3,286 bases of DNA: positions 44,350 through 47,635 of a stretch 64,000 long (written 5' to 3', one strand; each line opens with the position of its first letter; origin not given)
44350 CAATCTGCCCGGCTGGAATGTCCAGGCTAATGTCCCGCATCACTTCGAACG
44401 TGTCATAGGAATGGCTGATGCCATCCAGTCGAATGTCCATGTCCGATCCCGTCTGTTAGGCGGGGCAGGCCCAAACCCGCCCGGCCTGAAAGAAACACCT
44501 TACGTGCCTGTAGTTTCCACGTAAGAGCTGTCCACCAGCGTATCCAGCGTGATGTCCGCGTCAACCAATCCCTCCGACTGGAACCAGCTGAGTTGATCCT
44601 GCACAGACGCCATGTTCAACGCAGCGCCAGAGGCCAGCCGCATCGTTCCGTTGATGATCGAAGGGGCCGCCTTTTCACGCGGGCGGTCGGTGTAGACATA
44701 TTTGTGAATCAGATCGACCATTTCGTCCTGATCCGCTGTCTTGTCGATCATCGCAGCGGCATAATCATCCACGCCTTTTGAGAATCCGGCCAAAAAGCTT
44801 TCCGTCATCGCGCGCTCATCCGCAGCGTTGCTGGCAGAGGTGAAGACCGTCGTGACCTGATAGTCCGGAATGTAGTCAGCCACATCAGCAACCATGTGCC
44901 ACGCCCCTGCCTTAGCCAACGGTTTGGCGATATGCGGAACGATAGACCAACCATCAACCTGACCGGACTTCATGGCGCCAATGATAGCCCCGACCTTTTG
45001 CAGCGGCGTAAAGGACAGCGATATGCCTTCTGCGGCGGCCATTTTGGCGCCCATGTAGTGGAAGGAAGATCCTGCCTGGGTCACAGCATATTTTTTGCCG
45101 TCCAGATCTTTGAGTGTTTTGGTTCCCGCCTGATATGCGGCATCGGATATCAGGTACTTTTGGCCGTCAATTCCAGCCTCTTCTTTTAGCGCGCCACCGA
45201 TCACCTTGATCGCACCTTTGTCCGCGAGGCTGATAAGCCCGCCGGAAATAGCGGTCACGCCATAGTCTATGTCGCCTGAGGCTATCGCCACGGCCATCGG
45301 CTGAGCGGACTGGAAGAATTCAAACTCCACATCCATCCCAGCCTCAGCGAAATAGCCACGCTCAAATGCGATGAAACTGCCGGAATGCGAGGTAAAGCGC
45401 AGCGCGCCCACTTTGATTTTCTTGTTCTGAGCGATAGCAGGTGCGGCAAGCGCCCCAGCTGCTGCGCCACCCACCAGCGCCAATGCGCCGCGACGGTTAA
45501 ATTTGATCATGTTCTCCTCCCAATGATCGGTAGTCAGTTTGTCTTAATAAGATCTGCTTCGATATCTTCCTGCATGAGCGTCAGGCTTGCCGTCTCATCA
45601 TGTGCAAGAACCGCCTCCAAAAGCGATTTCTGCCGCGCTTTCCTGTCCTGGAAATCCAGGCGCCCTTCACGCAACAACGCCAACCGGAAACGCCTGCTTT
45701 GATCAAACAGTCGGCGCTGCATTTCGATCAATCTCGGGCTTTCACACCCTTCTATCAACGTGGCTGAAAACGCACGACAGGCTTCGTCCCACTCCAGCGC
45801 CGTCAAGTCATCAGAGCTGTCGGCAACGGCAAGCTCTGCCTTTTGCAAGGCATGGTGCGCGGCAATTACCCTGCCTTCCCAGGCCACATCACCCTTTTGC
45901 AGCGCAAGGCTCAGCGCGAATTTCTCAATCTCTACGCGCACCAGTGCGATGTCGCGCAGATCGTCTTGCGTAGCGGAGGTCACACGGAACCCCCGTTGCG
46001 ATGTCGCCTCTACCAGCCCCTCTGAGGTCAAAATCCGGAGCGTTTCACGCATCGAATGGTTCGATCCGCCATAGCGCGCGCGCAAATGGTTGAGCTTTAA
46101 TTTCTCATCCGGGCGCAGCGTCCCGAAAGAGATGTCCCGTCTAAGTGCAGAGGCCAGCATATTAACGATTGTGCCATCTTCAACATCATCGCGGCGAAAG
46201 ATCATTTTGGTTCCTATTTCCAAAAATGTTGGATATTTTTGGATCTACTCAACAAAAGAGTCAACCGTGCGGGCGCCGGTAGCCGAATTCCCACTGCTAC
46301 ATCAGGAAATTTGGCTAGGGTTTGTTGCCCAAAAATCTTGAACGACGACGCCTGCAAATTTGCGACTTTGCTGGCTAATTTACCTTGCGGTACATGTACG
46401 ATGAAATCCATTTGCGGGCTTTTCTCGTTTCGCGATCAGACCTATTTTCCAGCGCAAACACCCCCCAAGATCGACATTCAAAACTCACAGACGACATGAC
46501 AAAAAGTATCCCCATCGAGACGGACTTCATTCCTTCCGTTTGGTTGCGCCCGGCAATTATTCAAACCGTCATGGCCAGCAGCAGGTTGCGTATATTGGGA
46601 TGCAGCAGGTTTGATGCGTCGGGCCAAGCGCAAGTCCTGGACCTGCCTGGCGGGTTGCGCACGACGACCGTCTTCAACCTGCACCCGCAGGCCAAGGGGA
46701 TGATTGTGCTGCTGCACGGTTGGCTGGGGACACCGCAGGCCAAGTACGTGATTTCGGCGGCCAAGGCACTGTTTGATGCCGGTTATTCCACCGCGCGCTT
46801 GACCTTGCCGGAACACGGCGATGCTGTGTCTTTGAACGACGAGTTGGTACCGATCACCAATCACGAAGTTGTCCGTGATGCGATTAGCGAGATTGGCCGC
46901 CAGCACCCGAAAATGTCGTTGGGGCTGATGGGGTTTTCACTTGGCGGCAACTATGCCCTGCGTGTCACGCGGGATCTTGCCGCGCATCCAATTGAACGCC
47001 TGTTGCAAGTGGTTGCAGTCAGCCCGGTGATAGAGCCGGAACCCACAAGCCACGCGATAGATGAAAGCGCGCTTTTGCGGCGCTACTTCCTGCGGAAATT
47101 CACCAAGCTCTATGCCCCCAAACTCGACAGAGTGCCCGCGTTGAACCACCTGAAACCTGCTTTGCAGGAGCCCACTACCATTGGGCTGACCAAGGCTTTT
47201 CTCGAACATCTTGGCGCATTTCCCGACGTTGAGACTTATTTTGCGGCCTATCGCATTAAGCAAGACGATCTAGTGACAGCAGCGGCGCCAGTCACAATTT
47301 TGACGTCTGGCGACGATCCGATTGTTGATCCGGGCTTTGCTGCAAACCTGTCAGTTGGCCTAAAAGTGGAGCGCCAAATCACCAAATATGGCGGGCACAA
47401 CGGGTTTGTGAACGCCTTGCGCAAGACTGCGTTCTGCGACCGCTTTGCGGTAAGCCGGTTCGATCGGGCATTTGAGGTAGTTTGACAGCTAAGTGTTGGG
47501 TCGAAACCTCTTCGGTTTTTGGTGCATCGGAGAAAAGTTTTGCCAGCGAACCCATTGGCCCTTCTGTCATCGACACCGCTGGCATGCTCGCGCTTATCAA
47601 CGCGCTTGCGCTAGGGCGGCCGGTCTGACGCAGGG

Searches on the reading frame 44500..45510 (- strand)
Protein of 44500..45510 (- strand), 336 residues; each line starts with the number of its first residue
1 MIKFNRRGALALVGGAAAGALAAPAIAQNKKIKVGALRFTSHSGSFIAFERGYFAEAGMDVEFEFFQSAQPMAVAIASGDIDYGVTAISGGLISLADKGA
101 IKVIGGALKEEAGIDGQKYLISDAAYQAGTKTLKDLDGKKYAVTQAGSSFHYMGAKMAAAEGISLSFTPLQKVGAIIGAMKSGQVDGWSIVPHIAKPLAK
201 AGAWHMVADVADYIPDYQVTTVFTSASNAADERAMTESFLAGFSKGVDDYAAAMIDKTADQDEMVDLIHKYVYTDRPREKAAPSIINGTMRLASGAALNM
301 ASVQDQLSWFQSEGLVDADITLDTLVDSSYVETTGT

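Call 30: search_protein_families(library=pfam, proteins=[window:44500-45510:-], max_evalue=0.00001)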
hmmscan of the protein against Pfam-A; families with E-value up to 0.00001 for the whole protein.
window:44500-45510:- (336 aa): 2 families
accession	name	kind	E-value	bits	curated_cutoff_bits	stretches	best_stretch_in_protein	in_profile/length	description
PF09084.16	NMT1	-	4.4e-18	66.4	20.5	1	40-251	2-210/216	NMT1/THI5 like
PF13379.11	NMT1_2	-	9.3e-10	39.2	24.7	1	28-240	4-228/252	NMT1-like family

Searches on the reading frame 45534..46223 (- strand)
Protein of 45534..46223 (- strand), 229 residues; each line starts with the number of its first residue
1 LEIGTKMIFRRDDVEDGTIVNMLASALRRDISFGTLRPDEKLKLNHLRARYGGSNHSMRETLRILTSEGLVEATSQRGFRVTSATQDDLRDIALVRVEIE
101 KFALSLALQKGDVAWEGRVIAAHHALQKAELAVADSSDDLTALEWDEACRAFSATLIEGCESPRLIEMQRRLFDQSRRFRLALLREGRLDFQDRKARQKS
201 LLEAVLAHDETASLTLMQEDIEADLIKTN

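Call 30: search_protein_families(library=pfam, proteins=[window:45534-46223:-], max_evalue=0.00001)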
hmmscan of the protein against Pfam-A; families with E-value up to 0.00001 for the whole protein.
window:45534-46223:- (229 aa): 2 families
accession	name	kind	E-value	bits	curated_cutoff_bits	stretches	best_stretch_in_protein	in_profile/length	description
PF00392.27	GntR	-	1.4e-13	50.7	27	1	22-81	4-64/64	Bacterial regulatory proteins, gntR family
PF07729.17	FCD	-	1.1e-09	39.3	24.3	1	91-222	1-124/125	FCD domain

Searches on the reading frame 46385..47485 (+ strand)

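Call 30: search_protein_families(library=pfam, proteins=[window:46385-47485:+], max_evalue=0.00001)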
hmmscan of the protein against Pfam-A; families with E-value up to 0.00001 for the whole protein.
window:46385-47485:+ (366 aa): 2 families
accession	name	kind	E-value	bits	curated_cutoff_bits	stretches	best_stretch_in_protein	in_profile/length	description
PF12697.13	Abhydrolase_6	-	2.7e-09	38.5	26.3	1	107-342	1-208/217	Alpha/beta hydrolase family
PF12146.15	Hydrolase_4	-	3.8e-07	30.1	27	1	102-321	2-212/239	Serine aminopeptidase, S33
